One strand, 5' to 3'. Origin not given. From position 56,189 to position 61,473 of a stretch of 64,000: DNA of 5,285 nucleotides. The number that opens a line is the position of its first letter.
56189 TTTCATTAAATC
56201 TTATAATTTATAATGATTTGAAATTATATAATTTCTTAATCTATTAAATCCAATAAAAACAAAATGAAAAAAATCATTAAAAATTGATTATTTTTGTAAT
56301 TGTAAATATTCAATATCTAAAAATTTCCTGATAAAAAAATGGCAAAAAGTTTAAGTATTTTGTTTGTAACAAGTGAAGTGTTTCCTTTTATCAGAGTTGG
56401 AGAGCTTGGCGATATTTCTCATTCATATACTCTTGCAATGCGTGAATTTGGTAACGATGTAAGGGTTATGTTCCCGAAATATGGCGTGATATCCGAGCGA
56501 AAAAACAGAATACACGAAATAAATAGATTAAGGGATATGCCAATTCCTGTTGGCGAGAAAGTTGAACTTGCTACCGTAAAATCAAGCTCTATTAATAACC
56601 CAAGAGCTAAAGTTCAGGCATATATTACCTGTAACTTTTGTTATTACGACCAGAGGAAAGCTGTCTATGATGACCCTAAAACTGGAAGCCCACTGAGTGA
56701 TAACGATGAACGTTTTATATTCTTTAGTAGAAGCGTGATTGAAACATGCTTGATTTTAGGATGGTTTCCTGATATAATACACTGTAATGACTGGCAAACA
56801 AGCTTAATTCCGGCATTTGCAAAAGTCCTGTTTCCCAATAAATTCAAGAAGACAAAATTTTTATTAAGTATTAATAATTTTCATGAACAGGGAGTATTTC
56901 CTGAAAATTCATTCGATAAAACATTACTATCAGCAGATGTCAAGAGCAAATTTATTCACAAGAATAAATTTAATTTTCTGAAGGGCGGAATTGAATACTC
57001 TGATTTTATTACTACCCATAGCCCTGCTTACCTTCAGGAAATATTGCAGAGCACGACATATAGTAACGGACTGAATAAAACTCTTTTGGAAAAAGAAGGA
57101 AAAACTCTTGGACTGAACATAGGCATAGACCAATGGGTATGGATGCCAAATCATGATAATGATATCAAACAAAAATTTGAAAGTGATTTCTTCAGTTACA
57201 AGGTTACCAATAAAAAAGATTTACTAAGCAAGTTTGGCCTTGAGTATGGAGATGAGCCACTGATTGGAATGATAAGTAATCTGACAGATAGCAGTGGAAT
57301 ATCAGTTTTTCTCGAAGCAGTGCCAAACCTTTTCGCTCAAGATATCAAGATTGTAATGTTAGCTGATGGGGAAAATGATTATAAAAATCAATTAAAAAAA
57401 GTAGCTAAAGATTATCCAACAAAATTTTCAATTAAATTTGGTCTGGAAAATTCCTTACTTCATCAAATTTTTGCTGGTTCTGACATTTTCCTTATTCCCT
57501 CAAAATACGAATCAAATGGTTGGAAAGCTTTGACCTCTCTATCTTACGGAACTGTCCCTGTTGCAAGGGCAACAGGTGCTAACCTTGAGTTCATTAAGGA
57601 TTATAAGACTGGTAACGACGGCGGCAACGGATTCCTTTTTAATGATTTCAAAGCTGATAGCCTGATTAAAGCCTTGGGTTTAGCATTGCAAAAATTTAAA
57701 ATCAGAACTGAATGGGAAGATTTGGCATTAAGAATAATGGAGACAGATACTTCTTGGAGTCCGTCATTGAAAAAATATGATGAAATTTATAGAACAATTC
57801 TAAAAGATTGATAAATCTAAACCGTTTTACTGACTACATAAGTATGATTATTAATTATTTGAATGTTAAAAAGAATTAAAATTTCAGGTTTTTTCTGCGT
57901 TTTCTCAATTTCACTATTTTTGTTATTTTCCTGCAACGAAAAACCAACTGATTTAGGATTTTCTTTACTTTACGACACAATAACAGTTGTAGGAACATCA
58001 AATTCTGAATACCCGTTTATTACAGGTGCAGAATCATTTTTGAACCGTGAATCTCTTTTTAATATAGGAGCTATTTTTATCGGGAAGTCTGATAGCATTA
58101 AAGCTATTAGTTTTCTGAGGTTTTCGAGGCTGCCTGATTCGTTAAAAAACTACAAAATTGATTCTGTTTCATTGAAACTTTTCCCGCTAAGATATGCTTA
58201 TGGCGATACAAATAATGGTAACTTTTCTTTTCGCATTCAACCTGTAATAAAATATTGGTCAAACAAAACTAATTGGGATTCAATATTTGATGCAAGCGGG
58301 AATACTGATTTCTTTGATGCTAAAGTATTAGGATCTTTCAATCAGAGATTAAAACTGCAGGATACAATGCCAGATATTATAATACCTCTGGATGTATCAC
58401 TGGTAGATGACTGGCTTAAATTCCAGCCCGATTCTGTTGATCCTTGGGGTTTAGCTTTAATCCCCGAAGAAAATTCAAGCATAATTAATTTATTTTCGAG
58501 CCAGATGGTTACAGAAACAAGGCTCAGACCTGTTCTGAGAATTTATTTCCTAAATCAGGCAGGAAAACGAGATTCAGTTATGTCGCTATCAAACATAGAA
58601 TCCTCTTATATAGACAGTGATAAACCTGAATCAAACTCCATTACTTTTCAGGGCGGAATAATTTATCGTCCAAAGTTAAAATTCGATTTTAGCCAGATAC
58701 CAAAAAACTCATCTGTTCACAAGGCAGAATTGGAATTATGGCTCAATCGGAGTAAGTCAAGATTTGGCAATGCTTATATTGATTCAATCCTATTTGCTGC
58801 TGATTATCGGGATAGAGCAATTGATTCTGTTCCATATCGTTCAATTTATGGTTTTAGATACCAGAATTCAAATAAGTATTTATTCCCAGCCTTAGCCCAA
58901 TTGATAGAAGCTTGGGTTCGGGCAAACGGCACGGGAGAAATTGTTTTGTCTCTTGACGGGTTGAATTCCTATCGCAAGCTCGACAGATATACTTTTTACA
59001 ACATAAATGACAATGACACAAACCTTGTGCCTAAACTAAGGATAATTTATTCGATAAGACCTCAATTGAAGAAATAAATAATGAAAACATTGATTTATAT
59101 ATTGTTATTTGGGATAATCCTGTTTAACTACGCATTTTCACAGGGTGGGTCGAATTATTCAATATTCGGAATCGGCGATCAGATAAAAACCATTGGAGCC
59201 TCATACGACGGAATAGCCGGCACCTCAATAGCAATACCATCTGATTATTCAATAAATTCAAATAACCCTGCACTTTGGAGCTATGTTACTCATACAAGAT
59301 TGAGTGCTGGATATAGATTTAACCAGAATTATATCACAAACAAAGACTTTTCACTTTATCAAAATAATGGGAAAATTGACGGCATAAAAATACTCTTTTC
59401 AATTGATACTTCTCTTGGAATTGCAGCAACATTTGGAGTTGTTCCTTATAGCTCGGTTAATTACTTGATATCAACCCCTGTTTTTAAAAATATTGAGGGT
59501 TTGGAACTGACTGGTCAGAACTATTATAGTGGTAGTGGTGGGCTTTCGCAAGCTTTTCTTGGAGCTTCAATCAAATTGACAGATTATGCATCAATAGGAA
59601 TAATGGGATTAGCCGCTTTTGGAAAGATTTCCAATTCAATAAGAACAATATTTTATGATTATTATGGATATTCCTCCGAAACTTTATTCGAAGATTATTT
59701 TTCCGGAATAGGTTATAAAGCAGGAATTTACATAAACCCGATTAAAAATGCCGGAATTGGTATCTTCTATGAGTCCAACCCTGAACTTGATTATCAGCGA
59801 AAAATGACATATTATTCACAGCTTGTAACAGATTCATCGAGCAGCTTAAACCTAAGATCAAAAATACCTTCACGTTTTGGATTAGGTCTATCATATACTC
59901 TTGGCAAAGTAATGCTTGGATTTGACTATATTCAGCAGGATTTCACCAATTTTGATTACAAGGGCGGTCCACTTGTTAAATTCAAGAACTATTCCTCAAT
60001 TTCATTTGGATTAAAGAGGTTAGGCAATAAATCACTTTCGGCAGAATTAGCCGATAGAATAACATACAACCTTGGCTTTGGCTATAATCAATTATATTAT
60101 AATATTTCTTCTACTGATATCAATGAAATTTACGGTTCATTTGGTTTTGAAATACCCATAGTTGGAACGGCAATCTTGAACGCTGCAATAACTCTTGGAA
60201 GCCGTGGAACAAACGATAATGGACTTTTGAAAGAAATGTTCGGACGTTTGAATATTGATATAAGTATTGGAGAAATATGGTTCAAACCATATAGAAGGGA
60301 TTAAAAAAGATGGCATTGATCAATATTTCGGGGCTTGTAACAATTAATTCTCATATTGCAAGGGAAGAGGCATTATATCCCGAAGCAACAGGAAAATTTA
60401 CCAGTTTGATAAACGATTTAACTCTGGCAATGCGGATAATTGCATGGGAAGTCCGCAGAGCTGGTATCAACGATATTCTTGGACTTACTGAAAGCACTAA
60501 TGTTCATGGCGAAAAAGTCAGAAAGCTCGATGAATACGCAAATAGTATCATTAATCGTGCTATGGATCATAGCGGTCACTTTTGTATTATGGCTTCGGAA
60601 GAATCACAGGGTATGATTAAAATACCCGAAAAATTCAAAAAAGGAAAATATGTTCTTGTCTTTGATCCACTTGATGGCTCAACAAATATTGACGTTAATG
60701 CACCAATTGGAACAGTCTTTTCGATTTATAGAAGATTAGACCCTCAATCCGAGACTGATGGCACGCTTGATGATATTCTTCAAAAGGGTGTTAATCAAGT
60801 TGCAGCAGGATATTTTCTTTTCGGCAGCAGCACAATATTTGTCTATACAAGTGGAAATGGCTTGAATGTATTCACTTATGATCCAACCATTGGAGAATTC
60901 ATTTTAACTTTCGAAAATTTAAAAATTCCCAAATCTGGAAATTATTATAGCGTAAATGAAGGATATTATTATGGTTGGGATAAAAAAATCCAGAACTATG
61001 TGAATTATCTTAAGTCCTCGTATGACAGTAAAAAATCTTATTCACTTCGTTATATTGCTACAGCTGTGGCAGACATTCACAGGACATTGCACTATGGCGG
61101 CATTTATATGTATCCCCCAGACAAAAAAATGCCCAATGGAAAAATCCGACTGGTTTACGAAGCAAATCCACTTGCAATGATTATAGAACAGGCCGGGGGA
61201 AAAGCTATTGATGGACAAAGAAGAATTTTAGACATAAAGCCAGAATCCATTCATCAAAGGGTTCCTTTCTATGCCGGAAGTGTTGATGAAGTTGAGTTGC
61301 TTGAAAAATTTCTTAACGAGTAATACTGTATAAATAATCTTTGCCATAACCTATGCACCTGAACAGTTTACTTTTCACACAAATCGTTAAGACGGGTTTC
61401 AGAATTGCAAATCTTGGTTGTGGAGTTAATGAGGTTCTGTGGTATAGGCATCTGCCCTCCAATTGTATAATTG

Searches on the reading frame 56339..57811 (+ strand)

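Call 25: search_protein_families(library=pfam, proteins=[window:56339-57811:+], max_evalue=0.00001)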
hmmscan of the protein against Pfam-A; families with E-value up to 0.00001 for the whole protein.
window:56339-57811:+ (490 aa): 3 families
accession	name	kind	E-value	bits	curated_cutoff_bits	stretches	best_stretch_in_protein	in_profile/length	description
PF08323.17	Glyco_transf_5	-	1.3e-59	202.3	22.7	1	7-249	2-237/239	Starch synthase catalytic domain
PF00534.26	Glycos_transf_1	-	3.1e-18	66.3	26.4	1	298-459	7-165/172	Glycosyl transferases group 1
PF13692.12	Glyco_trans_1_4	-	1.7e-12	48.2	27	1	307-448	2-138/142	Glycosyl transferases group 1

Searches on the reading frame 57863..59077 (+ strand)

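Call 25: search_protein_families(library=pfam, proteins=[window:57863-59077:+], max_evalue=0.00001)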
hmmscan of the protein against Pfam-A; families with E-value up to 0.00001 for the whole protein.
window:57863-59077:+ (404 aa): 0 families

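Call 88: search_protein_families(library=pfam, proteins=[window:57863-59077:+], max_evalue=0.01)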
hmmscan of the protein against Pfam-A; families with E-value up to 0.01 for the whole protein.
window:57863-59077:+ (404 aa): 1 family
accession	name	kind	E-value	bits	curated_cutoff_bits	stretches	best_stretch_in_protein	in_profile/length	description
PF00688.24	TGFb_propeptide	-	0.0048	17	25.8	1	233-303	83-145/242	TGF-beta propeptide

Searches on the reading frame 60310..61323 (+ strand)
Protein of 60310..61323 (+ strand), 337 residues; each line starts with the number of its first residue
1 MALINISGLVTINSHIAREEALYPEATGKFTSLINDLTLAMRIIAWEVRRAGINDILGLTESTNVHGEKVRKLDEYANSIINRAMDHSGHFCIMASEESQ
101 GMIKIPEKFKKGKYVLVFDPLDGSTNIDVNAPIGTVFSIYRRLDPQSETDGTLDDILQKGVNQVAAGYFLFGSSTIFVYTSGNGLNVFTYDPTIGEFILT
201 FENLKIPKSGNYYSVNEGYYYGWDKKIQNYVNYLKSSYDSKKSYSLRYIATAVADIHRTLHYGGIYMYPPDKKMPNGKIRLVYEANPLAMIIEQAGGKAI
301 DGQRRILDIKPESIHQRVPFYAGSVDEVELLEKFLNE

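Call 25: search_protein_families(library=pfam, proteins=[window:60310-61323:+], max_evalue=0.00001)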
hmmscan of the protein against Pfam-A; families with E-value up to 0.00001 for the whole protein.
window:60310-61323:+ (337 aa): 2 families
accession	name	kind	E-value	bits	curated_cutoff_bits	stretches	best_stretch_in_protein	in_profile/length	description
PF00316.25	FBPase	-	9.5e-60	201.9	34.8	1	11-200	2-189/191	Fructose-1-6-bisphosphatase, N-terminal domain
PF18913.5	FBPase_C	-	3.2e-46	156.7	27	1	206-335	1-126/127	Fructose-1-6-bisphosphatase, C-terminal domain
